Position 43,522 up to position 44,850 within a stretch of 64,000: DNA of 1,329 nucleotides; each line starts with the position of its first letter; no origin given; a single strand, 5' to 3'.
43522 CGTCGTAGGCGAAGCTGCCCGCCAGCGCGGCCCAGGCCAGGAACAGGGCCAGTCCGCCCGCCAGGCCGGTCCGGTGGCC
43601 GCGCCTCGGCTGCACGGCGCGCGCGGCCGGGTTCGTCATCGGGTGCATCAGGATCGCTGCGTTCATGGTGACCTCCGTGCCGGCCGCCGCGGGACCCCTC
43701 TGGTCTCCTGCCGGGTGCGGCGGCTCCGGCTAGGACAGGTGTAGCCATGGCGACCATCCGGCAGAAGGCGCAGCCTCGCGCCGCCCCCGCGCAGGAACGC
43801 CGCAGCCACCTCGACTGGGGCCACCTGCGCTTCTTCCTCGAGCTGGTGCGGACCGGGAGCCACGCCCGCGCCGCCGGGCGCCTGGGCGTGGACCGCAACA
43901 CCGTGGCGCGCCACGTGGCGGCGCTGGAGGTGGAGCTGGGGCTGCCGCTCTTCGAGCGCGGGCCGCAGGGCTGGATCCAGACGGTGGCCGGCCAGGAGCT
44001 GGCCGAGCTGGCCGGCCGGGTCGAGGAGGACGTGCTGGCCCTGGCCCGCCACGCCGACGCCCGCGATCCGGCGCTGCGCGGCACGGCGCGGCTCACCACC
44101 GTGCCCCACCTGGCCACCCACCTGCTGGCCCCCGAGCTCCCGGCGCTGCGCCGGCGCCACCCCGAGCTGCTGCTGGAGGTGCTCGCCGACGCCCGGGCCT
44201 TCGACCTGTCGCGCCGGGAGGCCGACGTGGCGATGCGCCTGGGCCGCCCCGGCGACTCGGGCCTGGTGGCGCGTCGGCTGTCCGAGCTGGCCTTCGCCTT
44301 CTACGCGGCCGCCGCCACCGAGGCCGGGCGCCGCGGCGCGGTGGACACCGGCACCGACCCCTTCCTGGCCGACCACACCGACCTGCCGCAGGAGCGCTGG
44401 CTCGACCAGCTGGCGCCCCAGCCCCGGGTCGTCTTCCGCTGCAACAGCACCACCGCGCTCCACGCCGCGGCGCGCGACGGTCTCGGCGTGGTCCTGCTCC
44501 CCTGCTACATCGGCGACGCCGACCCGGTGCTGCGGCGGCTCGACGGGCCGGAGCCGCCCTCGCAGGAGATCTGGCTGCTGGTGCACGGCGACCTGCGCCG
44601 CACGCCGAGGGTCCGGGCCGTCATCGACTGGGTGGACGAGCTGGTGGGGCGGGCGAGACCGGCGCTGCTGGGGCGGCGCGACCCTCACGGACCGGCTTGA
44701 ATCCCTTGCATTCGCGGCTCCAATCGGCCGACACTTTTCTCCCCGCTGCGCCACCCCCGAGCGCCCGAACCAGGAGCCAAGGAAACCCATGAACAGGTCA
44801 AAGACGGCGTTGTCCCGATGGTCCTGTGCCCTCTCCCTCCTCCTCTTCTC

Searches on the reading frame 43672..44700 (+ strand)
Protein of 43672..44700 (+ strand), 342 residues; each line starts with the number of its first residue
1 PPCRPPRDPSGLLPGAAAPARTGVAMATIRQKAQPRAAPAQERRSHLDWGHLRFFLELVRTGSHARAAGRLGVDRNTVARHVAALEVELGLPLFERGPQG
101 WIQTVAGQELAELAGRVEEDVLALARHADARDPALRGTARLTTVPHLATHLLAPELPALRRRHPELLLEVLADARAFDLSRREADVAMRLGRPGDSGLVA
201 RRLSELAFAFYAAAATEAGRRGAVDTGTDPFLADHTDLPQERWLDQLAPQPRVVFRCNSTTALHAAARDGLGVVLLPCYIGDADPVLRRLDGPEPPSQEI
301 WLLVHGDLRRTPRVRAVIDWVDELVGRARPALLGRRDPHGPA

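Call 68: search_protein_families(library=pfam, proteins=[window:43672-44700:+], max_evalue=0.001)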
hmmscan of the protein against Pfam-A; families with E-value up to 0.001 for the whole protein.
window:43672-44700:+ (342 aa): 2 families
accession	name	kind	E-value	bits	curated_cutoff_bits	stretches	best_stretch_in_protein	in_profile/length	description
PF03466.25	LysR_substrate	-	1.5e-27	96.8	28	1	135-323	4-206/209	LysR substrate binding domain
PF00126.33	HTH_1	-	9.3e-15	54.8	26.6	1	50-108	2-60/60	Bacterial regulatory helix-turn-helix protein, lysR family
